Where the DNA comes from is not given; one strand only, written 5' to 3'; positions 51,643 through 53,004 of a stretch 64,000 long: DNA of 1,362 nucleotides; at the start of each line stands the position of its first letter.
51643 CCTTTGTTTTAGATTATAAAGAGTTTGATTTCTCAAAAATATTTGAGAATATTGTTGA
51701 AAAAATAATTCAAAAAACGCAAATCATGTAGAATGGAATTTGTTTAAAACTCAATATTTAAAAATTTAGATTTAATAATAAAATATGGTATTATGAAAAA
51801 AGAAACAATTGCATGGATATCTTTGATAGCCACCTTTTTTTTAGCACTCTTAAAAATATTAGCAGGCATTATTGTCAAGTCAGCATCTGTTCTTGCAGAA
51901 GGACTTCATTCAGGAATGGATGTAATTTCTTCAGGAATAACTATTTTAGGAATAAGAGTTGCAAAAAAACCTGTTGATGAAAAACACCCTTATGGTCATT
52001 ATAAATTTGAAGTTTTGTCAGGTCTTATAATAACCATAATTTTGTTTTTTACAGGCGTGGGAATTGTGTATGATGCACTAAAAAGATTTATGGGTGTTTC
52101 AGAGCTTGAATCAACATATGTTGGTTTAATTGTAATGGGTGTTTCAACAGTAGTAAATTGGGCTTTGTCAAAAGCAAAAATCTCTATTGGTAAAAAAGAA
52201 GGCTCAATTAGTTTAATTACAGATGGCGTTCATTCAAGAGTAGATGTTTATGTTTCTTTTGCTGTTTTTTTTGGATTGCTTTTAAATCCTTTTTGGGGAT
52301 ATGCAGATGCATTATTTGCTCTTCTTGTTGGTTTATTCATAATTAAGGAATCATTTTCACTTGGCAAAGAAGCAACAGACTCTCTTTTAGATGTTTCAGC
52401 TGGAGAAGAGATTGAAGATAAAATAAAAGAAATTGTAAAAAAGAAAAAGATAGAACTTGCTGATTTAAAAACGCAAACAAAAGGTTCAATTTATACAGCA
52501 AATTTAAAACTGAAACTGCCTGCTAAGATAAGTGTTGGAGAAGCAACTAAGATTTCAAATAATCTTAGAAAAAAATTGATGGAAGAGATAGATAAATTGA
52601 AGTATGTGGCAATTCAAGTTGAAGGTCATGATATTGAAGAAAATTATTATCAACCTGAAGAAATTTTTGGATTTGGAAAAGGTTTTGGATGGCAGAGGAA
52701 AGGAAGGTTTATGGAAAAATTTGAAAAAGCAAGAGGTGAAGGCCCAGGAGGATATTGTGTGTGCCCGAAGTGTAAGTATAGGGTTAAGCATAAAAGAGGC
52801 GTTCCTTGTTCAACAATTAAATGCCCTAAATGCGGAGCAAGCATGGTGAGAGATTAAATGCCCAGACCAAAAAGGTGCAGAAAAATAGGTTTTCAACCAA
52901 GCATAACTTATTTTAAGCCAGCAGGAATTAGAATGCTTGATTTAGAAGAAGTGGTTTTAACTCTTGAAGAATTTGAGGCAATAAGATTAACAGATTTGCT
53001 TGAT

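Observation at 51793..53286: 106-nt near-identical direct repeat gives a metal transporter and a DUF134 regulator the same zinc-ribbon tail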

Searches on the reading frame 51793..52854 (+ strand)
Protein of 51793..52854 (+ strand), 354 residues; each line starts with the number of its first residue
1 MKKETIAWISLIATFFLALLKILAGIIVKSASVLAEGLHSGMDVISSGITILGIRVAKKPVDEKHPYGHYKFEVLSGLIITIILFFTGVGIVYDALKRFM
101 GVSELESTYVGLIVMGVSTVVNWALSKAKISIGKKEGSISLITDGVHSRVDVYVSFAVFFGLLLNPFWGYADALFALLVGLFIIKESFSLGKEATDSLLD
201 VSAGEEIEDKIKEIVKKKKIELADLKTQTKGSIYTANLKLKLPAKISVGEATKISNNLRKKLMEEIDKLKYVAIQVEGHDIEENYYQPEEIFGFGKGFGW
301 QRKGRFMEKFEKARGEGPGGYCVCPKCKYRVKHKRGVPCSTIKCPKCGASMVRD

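Call 4: search_protein_families(library=pfam, proteins=[window:51793-52854:+], max_evalue=1)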
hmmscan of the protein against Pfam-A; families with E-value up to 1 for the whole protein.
window:51793-52854:+ (354 aa): 8 families
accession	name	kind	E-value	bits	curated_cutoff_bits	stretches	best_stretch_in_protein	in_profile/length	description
PF01545.26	Cation_efflux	-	3.4e-45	154.7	26.6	1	8-199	2-198/198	Cation efflux family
PF16916.11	ZT_dimer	-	7.6e-07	29.5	26.7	1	205-277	3-76/78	Dimerisation domain of Zinc Transporter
PF01485.27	IBR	-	0.085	13.4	24.3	1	321-350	20-50/65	IBR domain, a half RING-finger domain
PF02576.22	RimP_N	-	0.1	13.5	22.7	1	211-265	2-56/73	RimP N-terminal domain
PF01155.25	HypA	-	0.19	12.2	28.9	1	320-352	69-97/112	Hydrogenase/urease nickel incorporation, metallochaperone, hypA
PF01931.24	NTPase_I-T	-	0.24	11.7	25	0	130-155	127-152/162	Protein of unknown function DUF84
PF13248.11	Zn_ribbon_3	-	0.25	11.3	27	1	340-353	1-13/26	zinc-ribbon domain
PF01943.22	Polysacc_synt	-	0.53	10.1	28.2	1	61-180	68-176/274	Polysaccharide biosynthesis protein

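Call 5: search_protein_families(library=ncbifam, proteins=[window:51793-52854:+], max_evalue=1)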
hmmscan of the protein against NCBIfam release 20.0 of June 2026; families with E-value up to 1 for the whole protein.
window:51793-52854:+ (354 aa): 10 families
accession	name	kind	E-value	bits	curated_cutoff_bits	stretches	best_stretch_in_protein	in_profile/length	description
TIGR01297.1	CDF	superfamily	5.5e-62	209.6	82.35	1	4-278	2-282/285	cation diffusion facilitator family transporter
NF052621.1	MngEfTpMntE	equivalog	3.1e-41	141.7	500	1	5-280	4-283/293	manganese efflux transporter MntE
NF033616.1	CDF_MamB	equivalog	5e-41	141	350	1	3-276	5-281/284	magnetosome biogenesis CDF transporter MamB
NF050169.1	CatEfflxFieF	equivalog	2.9e-39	135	420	1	10-269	11-273/282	cation efflux pump FieF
NF033615.1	CDF_MamM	equivalog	4.1e-38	131.3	350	1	3-279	8-289/290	magnetosome biogenesis CDF transporter MamM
NF007064.0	PRK09509.1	equivalog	1.3e-32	113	447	1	7-266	13-275/300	CDF family cation-efflux transporter FieF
NF040994.1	MamV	equivalog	9.1e-30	103.8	500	1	4-275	11-284/319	CDF transporter MamV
NF052602.1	Zn_efflux_Cdf31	equivalog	8.3e-22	77.9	460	1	6-283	9-294/299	CDF family zinc efflux transporter Cdf31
NF033827.1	CDF_efflux_DmeF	equivalog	9e-17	61.4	250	2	7-126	18-141/309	CDF family Co(II)/Ni(II) efflux transporter DmeF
NF002923.0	PRK03557.1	equivalog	9.9e-14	51.3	408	1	12-216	26-230/313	CDF family zinc transporter ZitB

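Call 14: find_homologous_proteins(query=window:51793-52854:+, max_evalue=0.001)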
Query window:51793-52854:+ (354 aa): 1475 proteins with E <= 0.001 among 7693 candidates; the best 120 are listed.
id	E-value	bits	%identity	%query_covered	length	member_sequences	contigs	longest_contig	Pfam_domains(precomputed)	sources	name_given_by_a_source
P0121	3.9e-229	778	100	100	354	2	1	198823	PF16916.12,PF01545.27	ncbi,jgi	-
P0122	5.1e-147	508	63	99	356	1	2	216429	PF16916.12,PF01545.27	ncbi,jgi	-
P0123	4.9e-144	498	61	99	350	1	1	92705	PF16916.12,PF01545.27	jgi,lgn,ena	-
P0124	1.6e-143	496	62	99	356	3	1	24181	PF16916.12,PF01545.27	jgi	-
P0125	7.5e-143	494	60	99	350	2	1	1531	PF16916.12,PF01545.27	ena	-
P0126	1.5e-142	493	62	99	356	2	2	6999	PF16916.12,PF01545.27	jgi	-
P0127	1.6e-140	486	60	99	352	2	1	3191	PF16916.12,PF01545.27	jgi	-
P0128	1.9e-140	486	61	99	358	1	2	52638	PF16916.12,PF01545.27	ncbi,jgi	-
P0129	2.0e-140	486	61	99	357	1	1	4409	PF16916.12,PF01545.27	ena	-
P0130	4.2e-140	485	63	99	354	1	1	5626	PF16916.12,PF01545.27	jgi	-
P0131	6.9e-140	484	62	99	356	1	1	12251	PF16916.12,PF01545.27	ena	-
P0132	8.3e-140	484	62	99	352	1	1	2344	PF16916.12,PF01545.27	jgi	-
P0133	9.8e-140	484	62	99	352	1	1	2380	PF16916.12,PF01545.27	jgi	-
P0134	1.2e-139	483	60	99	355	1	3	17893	PF16916.12,PF01545.27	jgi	jgi:cation diffusion facilitator family transporter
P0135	1.3e-139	483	59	99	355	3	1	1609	PF16916.12,PF01545.27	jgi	-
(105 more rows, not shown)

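Call 19: find_related_loci(query=A2, collection=genome_contigs, flank=4000)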
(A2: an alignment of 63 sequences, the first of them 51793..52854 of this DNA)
Query A2 (354 aa) in genome_contigs; peptide patterns used: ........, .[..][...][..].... (x = any residue, [..] = any of these).
600 stretches matched a pattern (row limit reached: there are more); 181 encode a relative of the query (tblastn E <= 1e-3); the best 80 are kept; 80 distinct loci.
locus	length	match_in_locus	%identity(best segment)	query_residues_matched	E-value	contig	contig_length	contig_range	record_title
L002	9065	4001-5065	63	3-354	5e-154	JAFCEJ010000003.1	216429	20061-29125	Candidatus Pacearchaeota archaeon isolate Meg22_1214_Bin_100 Meg22_1214_Bin_100_scaffold_202, whole genome shotgun seque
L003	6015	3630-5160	61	3-354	1e-145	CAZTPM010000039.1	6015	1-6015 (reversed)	MAG TPA_asm: Candidatus Woesearchaeota archaeon isolate SRP178699_co2_49 genome assembly, contig: NODE_15746_length_6015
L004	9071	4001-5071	61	3-354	2e-142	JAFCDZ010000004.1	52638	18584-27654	Candidatus Pacearchaeota archaeon isolate Meg22_1012_Bin_191 Meg22_1012_Bin_191_scaffold_1164, whole genome shotgun sequ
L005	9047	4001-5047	59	3-354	2e-142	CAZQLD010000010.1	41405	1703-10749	MAG TPA_asm: Candidatus Woesearchaeota archaeon isolate binchicken_co89_543 genome assembly, contig: NODE_1247_length_41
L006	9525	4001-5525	60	3-354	1e-141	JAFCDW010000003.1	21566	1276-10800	Candidatus Pacearchaeota archaeon isolate Meg22_1012_Bin_152 Meg22_1012_Bin_152_scaffold_6255, whole genome shotgun sequ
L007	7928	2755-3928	61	3-353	6e-142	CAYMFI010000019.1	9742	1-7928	MAG TPA_asm: uncultured Methanosarcinales archaeon isolate binchicken_co387_191 genome assembly, contig: NODE_9416_lengt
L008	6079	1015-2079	59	3-354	2e-141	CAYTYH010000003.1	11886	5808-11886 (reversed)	MAG TPA_asm: Candidatus Woesearchaeota archaeon isolate binchicken_co184_488 genome assembly, contig: NODE_10388_length_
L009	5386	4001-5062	59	3-353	1e-141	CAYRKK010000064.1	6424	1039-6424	MAG TPA_asm: Candidatus Woesearchaeota archaeon isolate SRP178699_co2_118 genome assembly, contig: NODE_14197_length_642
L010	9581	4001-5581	59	3-354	3e-141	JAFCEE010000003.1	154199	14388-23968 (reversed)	Candidatus Pacearchaeota archaeon isolate Meg22_1012_Bin_283 Meg22_1012_Bin_283_scaffold_1134, whole genome shotgun sequ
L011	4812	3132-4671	59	3-354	3e-142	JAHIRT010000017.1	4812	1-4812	MAG: Nanoarchaeota archaeon isolate MM_PC_MetaG.mb.141 MM_PC_MetaG.mb.141_k141_307273, whole genome shotgun sequence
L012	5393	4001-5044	58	3-354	2e-140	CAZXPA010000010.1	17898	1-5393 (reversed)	MAG TPA_asm: uncultured Gammaproteobacteria bacterium isolate SRP167671_co1_190 genome assembly, contig: NODE_3640_lengt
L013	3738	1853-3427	60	3-353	2e-143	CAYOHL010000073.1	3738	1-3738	MAG TPA_asm: uncultured Methanosarcinales archaeon isolate SRP098346_co1_180 genome assembly, contig: NODE_39684_length_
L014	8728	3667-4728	58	3-353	3e-138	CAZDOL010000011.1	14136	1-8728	MAG TPA_asm: uncultured Gammaproteobacteria bacterium isolate SRP178699_co1_409 genome assembly, contig: NODE_5645_lengt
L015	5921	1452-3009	57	3-354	6e-139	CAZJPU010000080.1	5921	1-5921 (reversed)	MAG TPA_asm: Candidatus Woesearchaeota archaeon isolate binchicken_co181_604 genome assembly, contig: NODE_29996_length_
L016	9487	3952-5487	57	3-354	9e-138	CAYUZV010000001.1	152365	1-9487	MAG TPA_asm: Candidatus Woesearchaeota archaeon isolate SRP141376_co1_307 genome assembly, contig: NODE_210_length_15236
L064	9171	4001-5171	54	1-353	4e-129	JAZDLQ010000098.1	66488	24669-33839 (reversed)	MAG: archaeon isolate MEGAHIT-group-0.609 k141_14753122, whole genome shotgun sequence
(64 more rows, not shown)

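Call 34: find_encoding_contigs(protein=P0121, flank=1500, max_places=4)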
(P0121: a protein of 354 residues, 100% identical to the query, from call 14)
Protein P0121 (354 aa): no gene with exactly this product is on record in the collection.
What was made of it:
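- Tried and rejected: This failed (call 34).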

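Call 54: find_related_loci(query=window:51793-52854:+, collection=metagenome_contigs, flank=2500)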
Query window:51793-52854:+ (354 aa) in metagenome_contigs; peptide patterns used: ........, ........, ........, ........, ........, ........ (x = any residue, [..] = any of these).
600 stretches matched a pattern (row limit reached: there are more); 433 encode a relative of the query (tblastn E <= 1e-3); the best 80 are kept; 80 distinct loci.
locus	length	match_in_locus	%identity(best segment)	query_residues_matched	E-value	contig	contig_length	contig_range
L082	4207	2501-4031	61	3-354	3e-146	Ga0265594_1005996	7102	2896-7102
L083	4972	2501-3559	59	3-354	6e-143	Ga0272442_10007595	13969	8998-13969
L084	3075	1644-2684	59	3-353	1e-145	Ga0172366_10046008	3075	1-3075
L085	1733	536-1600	58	3-354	7e-151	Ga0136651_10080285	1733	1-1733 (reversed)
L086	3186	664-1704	57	3-353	4e-145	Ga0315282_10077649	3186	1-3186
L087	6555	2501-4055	56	3-353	5e-136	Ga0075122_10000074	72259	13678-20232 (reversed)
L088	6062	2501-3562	56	3-353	1e-135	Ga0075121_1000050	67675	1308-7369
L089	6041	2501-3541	56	3-353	2e-135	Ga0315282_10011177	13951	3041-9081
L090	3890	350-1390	56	3-353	1e-136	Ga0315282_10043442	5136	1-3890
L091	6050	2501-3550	55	3-354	5e-135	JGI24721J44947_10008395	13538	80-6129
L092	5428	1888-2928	56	3-353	6e-135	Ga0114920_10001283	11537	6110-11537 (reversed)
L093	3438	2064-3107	58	3-353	3e-139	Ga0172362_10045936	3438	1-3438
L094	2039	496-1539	58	3-353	4e-144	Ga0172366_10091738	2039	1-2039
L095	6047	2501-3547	56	1-353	2e-132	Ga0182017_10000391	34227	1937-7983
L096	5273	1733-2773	56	3-353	2e-132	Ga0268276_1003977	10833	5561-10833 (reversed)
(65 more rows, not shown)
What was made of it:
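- Tried and rejected: The genome and metagenome scans found nothing between 63% aa and 98% nt identity (calls 19, 54).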

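Call 66: predict_structure(alignment_id=A2)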
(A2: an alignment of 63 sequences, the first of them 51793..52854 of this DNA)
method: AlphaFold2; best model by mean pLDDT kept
length: 354 residues; sequences in the alignment: 63
mean_pLDDT: 75.5   pTM: 0.52
mean pLDDT of the five models: 75.5, 75.3, 72.4, 70.3, 67.1
residues with pLDDT >= 90: 52; 70-90: 205; 50-70: 59; < 50: 38
segments of 3 or more residues with pLDDT < 50: 59-66, 280-305
pLDDT, mean of each block of 10 residues (from residue 1): 79 91 90 88 77 57 51 72 86 87 75 93 90 71 78 89 84 89 84 64 74 89 76 74 75 84 83 66 35 33 46 56 88 77 87 79
secondary structure, 60 per line:
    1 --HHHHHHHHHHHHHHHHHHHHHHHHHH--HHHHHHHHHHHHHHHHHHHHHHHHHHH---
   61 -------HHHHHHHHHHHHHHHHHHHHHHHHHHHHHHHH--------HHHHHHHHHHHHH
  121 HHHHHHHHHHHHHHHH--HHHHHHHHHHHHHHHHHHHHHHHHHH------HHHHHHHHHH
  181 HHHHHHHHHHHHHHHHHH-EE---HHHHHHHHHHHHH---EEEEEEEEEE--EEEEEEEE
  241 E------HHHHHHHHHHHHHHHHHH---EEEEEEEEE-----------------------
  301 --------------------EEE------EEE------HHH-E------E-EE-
elements in order: H3-28 H31-57 H68-99 H108-136 H139-164 H171-198 H205-217 E221-230 E233-241 H248-265 E269-277 E321-323 E330-332
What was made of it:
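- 51793..52857 (+): CDF (cation diffusion facilitator) metal exporter gene, 354 aa plus stop. The AF2 model shows six TM helices plus an alpha/beta C-terminal domain (call 66).
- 52627..52745 (+): CDF linker, aa 279-318, containing the conserved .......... motif and GPGG. AF2 pLDDT is below 50 for aa 280-305, so this stretch is probably flexible (call 66).
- On Cation diffusion facilitator (CDF) transporters: The AF2 model has six long helices within aa 3-198 (call 66). The AF2 model shows an alpha-beta-beta-alpha-beta arrangement (call 66).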

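Call 68: search_protein_families(library=pfam, proteins=[L064:1191-1715:-, L064:2094-2609:+, L064:3224-3937:+, L064:3947-4099:+, L064:5226-5543:+, L064:5604-6185:+, L064:6383-6664:+, L064:6861-7607:+], max_evalue=0.001)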
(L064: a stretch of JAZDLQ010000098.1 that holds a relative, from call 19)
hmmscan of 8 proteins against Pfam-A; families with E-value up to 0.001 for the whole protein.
L064:1191-1715:- (175 aa): 1 family
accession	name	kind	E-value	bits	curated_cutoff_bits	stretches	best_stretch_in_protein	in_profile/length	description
PF02535.28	Zip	-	1.3e-29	103.9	35.1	1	24-170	169-321/323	ZIP Zinc transporter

L064:2094-2609:+ (172 aa): 3 families
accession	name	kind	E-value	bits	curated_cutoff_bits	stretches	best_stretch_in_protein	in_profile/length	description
PF02001.22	DUF134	-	8.3e-25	87.7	27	1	2-95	5-96/98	Protein of unknown function DUF134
PF01155.25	HypA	-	3.4e-05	24.3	28.9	1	53-132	23-99/112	Hydrogenase/urease nickel incorporation, metallochaperone, hypA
PF09723.15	Zn_ribbon_8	-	0.00012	22.4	34.4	1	101-133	6-40/41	Zinc ribbon domain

L064:3224-3937:+ (238 aa): 8 families
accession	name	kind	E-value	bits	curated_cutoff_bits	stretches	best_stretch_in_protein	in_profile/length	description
PF10609.15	ParA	-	3.2e-88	295.7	27.1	1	2-235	3-245/246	NUBPL iron-transfer P-loop NTPase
PF01656.29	CbiA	-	1.2e-15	58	25.4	1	5-216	1-125/125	CobQ/CobB/MinD/ParA nucleotide binding domain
PF13614.12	AAA_31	-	5.9e-13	49.6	27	1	3-124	2-130/177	AAA domain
PF02374.21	ArsA_ATPase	-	5.1e-09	36.2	24.3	1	4-77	2-66/305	Anion-transporting ATPase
PF09140.17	MipZ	-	6.2e-07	29.4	20.7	1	4-123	2-110/262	ATPase MipZ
PF00448.28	SRP54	-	5.6e-05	23.3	22.7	1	4-90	2-88/196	SRP54-type protein, GTPase domain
PF20720.3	nSTAND3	-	8.6e-05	22.7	27.2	1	2-37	16-49/155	Novel STAND NTPase 3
PF25199.1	nSTAND_NTPase5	-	0.00074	19.8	34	0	3-42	41-81/145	Novel STAND NTPase 5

L064:3947-4099:+ (51 aa): 1 family
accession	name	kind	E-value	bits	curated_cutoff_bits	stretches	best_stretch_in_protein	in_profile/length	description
PF13240.11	Zn_Ribbon_1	-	0.00084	19.5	25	0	21-29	2-10/23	zinc-ribbon domain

L064:5226-5543:+ (106 aa): 1 family
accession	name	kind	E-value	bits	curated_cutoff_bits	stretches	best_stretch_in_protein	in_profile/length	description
PF17253.7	DUF5320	-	9.1e-10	40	27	1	1-103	1-98/99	Family of unknown function (DUF5320)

L064:5604-6185:+ (194 aa): 17 families
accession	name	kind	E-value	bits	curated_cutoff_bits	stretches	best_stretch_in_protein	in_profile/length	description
PF13649.12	Methyltransf_25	-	4e-22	79.1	27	1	35-129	1-95/97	Methyltransferase domain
PF13847.12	Methyltransf_31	-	6.1e-21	75.1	27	1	31-134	3-108/145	Methyltransferase domain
PF08241.18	Methyltransf_11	-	1.6e-20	73.9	21.2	1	36-130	1-90/95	Methyltransferase domain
PF13489.12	Methyltransf_23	-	2.1e-09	37.7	27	1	24-139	13-122/164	Methyltransferase domain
PF05175.20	MTS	-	4.1e-09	36.8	23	1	31-129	31-128/170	Methyltransferase small domain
PF08242.18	Methyltransf_12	-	5e-09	37.2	30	1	36-126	1-91/98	Methyltransferase domain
PF01209.24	Ubie_methyltran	-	5.8e-09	36.1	20.1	1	28-129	44-145/233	ubiE/COQ5 methyltransferase family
PF02353.26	CMAS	-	2.3e-08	34.2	27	1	32-124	63-153/273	Mycolic acid cyclopropane synthetase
PF06325.19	PrmA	-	2.4e-06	27.7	22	1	28-105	158-232/296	Ribosomal protein L11 methyltransferase (PrmA)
PF13679.12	Methyltransf_32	-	4.8e-06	27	27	1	8-113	3-112/143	Methyltransferase domain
PF12847.13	Methyltransf_18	-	1.1e-05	25.9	27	1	21-103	4-86/151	Methyltransferase domain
PF01170.24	UPF0020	-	1.5e-05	25.2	22.3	1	52-105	74-127/197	RMKL-like, methyltransferase domain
PF07021.18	MetW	-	3e-05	24.2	21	1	24-132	7-107/193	Methionine biosynthesis protein MetW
PF24675.1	NpmA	-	6.7e-05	22.7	60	1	32-94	24-90/214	16S rRNA (adenine(1408)-N(1))-methyltransferase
PF09445.16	Methyltransf_15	-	0.00011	22.3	22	1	34-103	3-61/165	RNA cap guanine-N2 methyltransferase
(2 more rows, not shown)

L064:6383-6664:+ (94 aa): 4 families
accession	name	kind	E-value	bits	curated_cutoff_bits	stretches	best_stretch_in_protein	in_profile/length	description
PF22277.2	EncFtn-like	-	7.9e-08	32.4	27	1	10-82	7-79/85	EncFtn-like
PF02915.23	Rubrerythrin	-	2.7e-07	31.5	22.8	1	20-80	1-63/137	Rubrerythrin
PF09537.16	DUF2383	-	1.2e-05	25.8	30.8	1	28-79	12-63/111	Domain of unknown function (DUF2383)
PF03232.19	COQ7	-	0.00014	22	23.5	1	19-75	4-61/169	Ubiquinone biosynthesis protein COQ7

L064:6861-7607:+ (249 aa): 1 family
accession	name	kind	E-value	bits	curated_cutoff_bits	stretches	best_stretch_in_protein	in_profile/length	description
PF02579.22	Nitro_FeMo-Co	-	8.7e-37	125.8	26.3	2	18-109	2-93/94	Dinitrogenase iron-molybdenum cofactor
